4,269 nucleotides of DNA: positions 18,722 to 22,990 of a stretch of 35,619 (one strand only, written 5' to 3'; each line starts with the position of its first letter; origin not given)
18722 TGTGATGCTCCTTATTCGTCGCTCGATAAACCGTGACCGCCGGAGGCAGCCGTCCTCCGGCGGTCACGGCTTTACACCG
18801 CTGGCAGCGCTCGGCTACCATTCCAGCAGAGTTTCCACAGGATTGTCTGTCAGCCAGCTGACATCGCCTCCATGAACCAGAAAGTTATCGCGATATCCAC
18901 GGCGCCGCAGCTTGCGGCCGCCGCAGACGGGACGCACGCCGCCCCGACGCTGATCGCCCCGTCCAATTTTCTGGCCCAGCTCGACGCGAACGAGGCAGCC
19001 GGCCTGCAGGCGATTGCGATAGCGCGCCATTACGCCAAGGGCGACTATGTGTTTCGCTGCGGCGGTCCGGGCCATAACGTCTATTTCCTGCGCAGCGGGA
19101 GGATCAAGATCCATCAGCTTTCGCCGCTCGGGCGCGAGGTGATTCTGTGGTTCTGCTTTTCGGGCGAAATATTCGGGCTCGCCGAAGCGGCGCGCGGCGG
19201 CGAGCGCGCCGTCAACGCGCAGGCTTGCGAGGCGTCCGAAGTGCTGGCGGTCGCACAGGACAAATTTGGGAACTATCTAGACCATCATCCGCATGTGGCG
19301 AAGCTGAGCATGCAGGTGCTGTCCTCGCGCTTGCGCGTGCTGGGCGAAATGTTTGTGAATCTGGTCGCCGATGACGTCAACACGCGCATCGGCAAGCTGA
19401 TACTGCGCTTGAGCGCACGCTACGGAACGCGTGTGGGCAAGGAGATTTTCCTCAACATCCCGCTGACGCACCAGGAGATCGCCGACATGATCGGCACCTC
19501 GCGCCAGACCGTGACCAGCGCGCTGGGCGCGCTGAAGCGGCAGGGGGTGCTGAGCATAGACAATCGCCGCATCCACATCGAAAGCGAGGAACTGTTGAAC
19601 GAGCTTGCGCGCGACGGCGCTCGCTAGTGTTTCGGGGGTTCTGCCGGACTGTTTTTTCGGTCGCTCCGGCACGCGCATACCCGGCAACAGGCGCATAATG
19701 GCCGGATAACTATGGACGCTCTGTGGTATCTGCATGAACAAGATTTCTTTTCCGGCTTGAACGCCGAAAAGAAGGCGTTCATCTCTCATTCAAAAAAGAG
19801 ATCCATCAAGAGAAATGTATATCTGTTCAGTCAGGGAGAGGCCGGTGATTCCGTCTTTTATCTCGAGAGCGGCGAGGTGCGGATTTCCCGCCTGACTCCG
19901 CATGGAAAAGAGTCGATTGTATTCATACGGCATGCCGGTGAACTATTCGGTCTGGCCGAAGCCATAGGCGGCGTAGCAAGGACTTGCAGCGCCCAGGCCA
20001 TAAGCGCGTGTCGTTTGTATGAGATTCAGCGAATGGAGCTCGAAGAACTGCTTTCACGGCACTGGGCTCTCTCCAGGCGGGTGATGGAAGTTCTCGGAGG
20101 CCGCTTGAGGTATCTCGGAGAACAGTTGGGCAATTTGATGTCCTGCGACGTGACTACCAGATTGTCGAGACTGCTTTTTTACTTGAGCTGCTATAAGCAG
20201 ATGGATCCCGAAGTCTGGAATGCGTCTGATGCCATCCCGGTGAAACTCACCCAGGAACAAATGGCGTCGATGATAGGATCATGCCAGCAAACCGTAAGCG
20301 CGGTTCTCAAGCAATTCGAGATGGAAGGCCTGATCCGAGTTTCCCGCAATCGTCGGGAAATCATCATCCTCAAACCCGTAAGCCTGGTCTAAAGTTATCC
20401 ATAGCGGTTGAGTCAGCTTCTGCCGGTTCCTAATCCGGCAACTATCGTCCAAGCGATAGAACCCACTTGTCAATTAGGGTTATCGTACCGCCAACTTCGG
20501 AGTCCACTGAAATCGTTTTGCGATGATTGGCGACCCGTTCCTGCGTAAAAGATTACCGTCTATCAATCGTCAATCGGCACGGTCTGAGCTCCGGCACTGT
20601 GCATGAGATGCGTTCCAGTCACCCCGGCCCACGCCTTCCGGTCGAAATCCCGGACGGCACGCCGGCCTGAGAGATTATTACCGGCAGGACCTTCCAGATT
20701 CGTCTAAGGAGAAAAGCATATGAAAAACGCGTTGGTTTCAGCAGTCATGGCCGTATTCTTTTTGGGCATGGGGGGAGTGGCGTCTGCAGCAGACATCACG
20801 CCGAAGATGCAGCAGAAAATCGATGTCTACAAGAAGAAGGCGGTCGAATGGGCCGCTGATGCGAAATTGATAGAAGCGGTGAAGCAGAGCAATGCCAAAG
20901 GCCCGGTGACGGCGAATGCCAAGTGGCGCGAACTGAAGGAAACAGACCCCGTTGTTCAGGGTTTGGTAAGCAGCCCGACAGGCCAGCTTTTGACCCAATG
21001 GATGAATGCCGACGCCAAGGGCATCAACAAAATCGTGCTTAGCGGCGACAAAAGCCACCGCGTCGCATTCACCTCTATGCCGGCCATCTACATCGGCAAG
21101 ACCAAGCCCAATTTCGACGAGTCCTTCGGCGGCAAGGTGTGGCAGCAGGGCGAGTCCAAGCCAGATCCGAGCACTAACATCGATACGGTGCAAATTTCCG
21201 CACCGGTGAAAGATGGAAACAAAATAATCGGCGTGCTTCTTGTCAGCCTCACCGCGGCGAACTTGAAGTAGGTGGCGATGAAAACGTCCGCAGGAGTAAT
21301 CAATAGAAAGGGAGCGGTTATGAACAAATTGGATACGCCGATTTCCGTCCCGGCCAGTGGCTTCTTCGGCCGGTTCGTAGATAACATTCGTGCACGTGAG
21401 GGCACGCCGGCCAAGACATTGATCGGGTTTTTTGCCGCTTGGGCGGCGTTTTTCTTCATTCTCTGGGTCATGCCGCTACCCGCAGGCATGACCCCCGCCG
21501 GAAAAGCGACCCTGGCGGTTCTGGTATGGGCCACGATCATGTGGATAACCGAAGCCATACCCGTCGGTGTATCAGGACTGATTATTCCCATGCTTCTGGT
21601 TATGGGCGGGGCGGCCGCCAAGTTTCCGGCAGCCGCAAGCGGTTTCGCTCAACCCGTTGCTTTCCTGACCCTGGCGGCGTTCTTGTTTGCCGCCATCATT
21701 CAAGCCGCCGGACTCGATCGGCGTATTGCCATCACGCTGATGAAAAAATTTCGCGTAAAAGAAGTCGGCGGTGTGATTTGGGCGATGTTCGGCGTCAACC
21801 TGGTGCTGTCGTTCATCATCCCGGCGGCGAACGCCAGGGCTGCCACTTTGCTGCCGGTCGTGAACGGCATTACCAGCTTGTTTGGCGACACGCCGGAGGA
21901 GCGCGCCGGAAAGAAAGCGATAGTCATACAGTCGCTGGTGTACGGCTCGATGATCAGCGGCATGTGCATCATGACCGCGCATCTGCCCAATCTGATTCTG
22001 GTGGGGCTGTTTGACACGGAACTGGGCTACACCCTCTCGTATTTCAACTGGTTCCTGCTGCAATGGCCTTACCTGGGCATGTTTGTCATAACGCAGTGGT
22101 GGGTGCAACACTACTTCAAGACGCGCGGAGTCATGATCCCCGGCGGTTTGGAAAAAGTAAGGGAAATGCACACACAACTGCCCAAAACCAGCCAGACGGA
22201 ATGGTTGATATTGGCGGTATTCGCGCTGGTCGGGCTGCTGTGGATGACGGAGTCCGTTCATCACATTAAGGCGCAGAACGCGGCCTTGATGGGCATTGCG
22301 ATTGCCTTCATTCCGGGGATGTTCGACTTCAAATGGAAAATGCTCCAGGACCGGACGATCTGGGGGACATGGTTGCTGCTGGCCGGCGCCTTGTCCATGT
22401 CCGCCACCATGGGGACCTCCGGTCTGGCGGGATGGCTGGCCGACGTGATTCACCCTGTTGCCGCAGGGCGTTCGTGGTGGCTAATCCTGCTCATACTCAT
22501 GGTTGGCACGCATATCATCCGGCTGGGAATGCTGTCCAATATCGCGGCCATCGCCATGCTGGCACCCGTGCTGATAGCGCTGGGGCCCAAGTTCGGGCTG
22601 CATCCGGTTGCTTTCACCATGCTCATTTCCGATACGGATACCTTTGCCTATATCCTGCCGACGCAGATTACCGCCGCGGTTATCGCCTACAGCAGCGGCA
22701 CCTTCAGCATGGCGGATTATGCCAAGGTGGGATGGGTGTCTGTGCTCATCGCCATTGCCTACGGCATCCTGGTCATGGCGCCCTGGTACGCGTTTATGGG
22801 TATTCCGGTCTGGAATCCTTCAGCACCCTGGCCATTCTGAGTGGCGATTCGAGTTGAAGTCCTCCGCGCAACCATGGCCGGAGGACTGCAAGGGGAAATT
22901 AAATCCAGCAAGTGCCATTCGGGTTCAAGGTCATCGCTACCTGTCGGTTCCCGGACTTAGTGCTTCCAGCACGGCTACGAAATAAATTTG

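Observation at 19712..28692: Orphan AprA/AprB-like pair wired to a soluble HdrA(MvhD)-HdrC-HdrB module, a DASS anion permease, a secreted Cache-like protein and its own Crp-family regulator: candidate undescribed redox system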

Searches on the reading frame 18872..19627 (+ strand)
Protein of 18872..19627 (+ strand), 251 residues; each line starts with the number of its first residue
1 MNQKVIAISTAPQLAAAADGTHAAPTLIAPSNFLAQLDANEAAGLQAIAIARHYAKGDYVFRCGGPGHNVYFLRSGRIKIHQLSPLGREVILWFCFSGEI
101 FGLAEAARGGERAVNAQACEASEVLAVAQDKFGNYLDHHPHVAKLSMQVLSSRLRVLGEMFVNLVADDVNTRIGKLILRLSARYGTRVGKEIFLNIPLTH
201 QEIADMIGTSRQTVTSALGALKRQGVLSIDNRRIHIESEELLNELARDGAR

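Call 22: search_protein_families(library=pfam, proteins=[window:18872-19627:+])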
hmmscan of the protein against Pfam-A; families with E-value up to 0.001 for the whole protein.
window:18872-19627:+ (251 aa): 5 families
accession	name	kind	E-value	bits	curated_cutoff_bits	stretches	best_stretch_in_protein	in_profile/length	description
PF00027.35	cNMP_binding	-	3.3e-18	65.9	27.5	1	52-138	2-88/89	Cyclic nucleotide-binding domain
PF13545.12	HTH_Crp_2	-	5.6e-17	61.9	27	1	172-244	2-69/70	Crp-like helix-turn-helix domain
PF00325.26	Crp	-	2e-06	27.9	21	1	196-227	1-32/32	Bacterial regulatory proteins, crp family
PF00392.27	GntR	-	3e-05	24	27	1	198-232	24-59/64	Bacterial regulatory proteins, gntR family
PF13412.12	HTH_24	-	0.00015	21.7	21.9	1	198-227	18-47/48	Winged helix-turn-helix DNA-binding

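Call 50: search_protein_families(library=ncbifam, proteins=[window:18872-19627:+], max_evalue=0.00001)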
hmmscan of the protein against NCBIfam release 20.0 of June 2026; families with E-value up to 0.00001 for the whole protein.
window:18872-19627:+ (251 aa): 10 families
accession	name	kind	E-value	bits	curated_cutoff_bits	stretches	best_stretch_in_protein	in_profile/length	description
TIGR03697.1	NtcA_cyano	equivalog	7.4e-22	78.1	244.95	1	58-237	2-183/193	global nitrogen regulator NtcA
NF008365.0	PRK11161.1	subfamily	1.7e-20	73.3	228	1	50-247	48-244/250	fumarate/nitrate reduction transcriptional regulator Fnr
NF053664.1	TransRegPtrACyano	equivalog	2.3e-18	66.2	300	1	69-234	29-187/196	Crp/Fnr family transcriptional regulator PtrA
NF008732.0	PRK11753.1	equivalog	3.4e-17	62.6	266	1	50-234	24-208/214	cAMP-activated global transcriptional regulator CRP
NF050806.1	TransRegFixKCaul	equivalog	5.2e-17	61.8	300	1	39-242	13-210/215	transcriptional regulator FixK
NF010499.0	PRK13918.1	equivalog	5.5e-14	52.2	274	1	53-248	16-203/205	CRP/FNR family transcriptional regulator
NF052518.1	TransRegLdrP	equivalog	3.3e-11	43.6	300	1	54-237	4-179/195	transcriptional regulator LdrP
NF045989.1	TransRegFnrLRhodb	equivalog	4.5e-11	42.4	300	1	33-242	20-231/245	transcriptional regulator FnrL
NF006901.0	PRK09392.1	equivalog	1.8e-08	34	211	1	68-247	49-222/236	transcriptional activator FtrB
NF041163.2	encap_f2b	equivalog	7.1e-06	25.4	400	1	41-146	87-193/450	family 2B encapsulin nanocompartment shell protein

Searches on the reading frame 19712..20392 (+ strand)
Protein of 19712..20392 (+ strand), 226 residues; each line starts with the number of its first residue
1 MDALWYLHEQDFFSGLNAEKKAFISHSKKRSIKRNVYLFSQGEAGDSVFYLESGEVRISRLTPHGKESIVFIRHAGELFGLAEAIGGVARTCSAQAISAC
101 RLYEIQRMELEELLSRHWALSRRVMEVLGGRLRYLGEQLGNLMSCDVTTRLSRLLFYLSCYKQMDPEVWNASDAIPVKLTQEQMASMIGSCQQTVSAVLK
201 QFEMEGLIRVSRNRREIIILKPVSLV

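Call 3: search_protein_families(library=pfam, proteins=[window:19712-20392:+])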
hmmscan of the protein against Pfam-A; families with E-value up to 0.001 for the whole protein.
window:19712-20392:+ (226 aa): 3 families
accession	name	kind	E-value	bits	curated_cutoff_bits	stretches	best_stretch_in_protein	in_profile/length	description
PF00027.35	cNMP_binding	-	1.7e-20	73.2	27.5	1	30-117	2-89/89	Cyclic nucleotide-binding domain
PF13545.12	HTH_Crp_2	-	3.7e-14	52.9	27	1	150-224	2-66/70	Crp-like helix-turn-helix domain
PF01047.28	MarR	-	0.00015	22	24.6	1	179-213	18-52/59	MarR family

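Call 4: search_protein_families(library=ncbifam, proteins=[window:19712-20392:+])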
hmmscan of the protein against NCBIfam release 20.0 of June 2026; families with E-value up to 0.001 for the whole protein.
window:19712-20392:+ (226 aa): 11 families
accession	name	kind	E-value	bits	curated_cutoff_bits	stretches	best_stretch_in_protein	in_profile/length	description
NF008732.0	PRK11753.1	equivalog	4.6e-21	75.3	266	1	19-211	15-204/214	cAMP-activated global transcriptional regulator CRP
NF050806.1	TransRegFixKCaul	equivalog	2e-15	56.7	300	1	19-215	15-201/215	transcriptional regulator FixK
NF008365.0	PRK11161.1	subfamily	1.5e-11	44.1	228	1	28-211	48-227/250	fumarate/nitrate reduction transcriptional regulator Fnr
TIGR03697.1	NtcA_cyano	equivalog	1.6e-10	41.1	244.95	1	38-225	4-188/193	global nitrogen regulator NtcA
NF052518.1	TransRegLdrP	equivalog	1.9e-10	41.1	300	1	32-214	4-175/195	transcriptional regulator LdrP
NF010499.0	PRK13918.1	equivalog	3.7e-07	29.8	274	1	44-211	28-185/205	CRP/FNR family transcriptional regulator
NF053664.1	TransRegPtrACyano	equivalog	6.3e-07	28.9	300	1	47-220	29-192/196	Crp/Fnr family transcriptional regulator PtrA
NF006901.0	PRK09392.1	equivalog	7.3e-06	25.5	211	1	9-207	11-202/236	transcriptional activator FtrB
TIGR03896.1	cyc_nuc_ocin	subfamily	0.00059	19.3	161.05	1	24-128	157-262/317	bacteriocin-type transport-associated protein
NF041163.2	encap_f2b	equivalog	0.0006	19.1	400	1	25-127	93-196/450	family 2B encapsulin nanocompartment shell protein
NF045989.1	TransRegFnrLRhodb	equivalog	0.00084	18.6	300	0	96-217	102-224/245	transcriptional regulator FnrL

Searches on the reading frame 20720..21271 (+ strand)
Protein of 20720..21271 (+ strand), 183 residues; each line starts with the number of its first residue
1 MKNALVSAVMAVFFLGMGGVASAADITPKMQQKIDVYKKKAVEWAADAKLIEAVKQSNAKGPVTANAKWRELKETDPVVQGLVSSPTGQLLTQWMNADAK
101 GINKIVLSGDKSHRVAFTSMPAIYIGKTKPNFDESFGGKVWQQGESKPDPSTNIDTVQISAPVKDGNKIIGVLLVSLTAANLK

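Call 3: search_protein_families(library=pfam, proteins=[window:20720-21271:+])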
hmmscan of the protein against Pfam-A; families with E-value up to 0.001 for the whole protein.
window:20720-21271:+ (183 aa): 0 families

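Call 4: search_protein_families(library=ncbifam, proteins=[window:20720-21271:+])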
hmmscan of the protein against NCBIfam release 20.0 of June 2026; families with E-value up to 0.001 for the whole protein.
window:20720-21271:+ (183 aa): 0 families

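Call 57: search_protein_families(library=pfam, proteins=[window:20720-21271:+], max_evalue=10)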
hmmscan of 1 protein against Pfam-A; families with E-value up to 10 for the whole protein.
window:20720-21271:+ (183 aa): 2 families
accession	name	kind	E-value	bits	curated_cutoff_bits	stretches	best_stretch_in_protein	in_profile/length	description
PF10888.13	DUF2742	-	0.0043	17.8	22.7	1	40-78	3-41/97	Protein of unknown function (DUF2742)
PF22673.2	MCP-like_PDC_1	-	0.079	13.8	27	1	149-182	77-111/113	Methyl-accepting chemotaxis protein-like, first PDC sensor domain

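Call 66: predict_structure(protein=window:20720-21271:+)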
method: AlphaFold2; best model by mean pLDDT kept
length: 183 residues; sequences in the alignment: 1
mean_pLDDT: 50.5   pTM: 0.48
mean pLDDT of the five models: 50.5, 39.3, 39.0, 34.9, 34.4
residues with pLDDT >= 90: 0; 70-90: 19; 50-70: 75; < 50: 89
segments of 3 or more residues with pLDDT < 50: 1-23, 61-69, 95-104, 108-123, 125-153
pLDDT, mean of each block of 10 residues (from residue 1): 27 32 59 73 70 62 45 56 58 50 46 35 45 33 36 53 66 61 57
secondary structure, 60 per line:
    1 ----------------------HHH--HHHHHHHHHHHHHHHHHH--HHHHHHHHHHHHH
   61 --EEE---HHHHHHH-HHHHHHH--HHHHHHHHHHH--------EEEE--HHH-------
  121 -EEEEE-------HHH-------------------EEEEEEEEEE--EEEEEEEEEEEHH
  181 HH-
elements in order: H28-45 H48-60 E63-65 H69-75 H77-83 H86-96 E105-108 E122-126 E156-165 E168-178 H179-182

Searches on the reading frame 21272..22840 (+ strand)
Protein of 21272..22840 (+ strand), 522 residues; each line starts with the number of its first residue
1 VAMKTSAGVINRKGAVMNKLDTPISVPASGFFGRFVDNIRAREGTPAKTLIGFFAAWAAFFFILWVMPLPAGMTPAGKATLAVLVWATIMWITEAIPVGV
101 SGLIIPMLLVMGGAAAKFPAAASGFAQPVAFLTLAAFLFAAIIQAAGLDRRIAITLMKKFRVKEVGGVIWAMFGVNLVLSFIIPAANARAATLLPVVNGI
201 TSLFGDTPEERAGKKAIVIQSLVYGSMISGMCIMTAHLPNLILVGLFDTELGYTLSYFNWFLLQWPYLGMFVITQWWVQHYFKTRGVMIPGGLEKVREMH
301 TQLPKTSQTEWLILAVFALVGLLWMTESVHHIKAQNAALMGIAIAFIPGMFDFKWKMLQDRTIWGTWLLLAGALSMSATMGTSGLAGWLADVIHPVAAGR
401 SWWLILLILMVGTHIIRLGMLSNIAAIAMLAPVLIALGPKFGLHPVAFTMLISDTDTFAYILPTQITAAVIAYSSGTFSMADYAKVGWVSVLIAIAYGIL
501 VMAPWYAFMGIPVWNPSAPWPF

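Call 3: search_protein_families(library=pfam, proteins=[window:21272-22840:+])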
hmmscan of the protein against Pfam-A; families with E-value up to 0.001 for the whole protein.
window:21272-22840:+ (522 aa): 2 families
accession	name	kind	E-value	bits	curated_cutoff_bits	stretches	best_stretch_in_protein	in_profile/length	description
PF00939.25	Na_sulph_symp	-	3.3e-63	214.8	27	1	56-509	9-469/472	Sodium:sulfate symporter transmembrane region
PF03600.22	CitMHS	-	3.9e-21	75.9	31.9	1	89-452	2-335/336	Citrate transporter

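Call 4: search_protein_families(library=ncbifam, proteins=[window:21272-22840:+])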
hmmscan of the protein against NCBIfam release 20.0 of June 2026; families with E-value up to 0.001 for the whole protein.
window:21272-22840:+ (522 aa): 1 family
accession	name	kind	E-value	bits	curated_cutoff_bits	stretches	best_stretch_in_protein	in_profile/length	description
TIGR00785.1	dass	subfamily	9.4e-60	202.5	198.6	1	68-505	1-443/444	DASS family sodium-coupled anion symporter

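Call 77: search_solved_structures(query=window:21272-22840:+, max_evalue=0.00001)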
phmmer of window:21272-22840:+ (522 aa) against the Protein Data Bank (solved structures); distinct sequences matched with E-value up to 0.00001: 13.
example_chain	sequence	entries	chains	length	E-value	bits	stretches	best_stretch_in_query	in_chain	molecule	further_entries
5ul7_A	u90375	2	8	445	2.2e-24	89.4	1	81-492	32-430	Transporter, NadC family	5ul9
4f35_D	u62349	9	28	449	2.7e-24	89.1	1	81-492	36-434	Transporter, NadC family | DASS family sodium-coupled anion symporter | VcINDY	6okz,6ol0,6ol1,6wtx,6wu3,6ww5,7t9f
9n5n_A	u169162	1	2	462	2.7e-24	89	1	81-492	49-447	Transporter, NadC family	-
5uld_A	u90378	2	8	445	9.3e-24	87.3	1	81-492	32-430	Transporter, NadC family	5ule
8uvc_A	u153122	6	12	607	2e-20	76.3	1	354-506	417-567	Na(+)/dicarboxylate cotransporter 3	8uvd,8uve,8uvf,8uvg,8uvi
9mcu_A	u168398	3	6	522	9.3e-17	64.2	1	56-511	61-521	Dicarboxylate transporter 2.1, chloroplastic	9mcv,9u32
30ut_A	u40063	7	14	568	2.3e-16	62.9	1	353-505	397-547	Na(+)/citrate cotransporter | Solute carrier family 13 member 5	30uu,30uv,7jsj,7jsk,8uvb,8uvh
6wtw_A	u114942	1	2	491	9.2e-16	60.9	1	59-511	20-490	DASS family sodium-coupled anion symporter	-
6wu1_A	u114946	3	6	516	9.5e-16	60.9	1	58-511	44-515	DASS family sodium-coupled anion symporter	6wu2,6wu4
8w6c_A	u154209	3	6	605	3.4e-15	59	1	354-515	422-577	Solute carrier family 13 member 2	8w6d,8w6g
9mcr_A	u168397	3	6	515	3.1e-13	52.5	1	58-511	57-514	Dicarboxylate transporter 1, chloroplastic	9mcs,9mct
8y5u_A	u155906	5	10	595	4.1e-13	52.2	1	344-516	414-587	Solute carrier family 13 member 1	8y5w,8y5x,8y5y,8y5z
8w6h_A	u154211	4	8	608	4.4e-13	52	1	344-516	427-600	Solute carrier family 13 member 1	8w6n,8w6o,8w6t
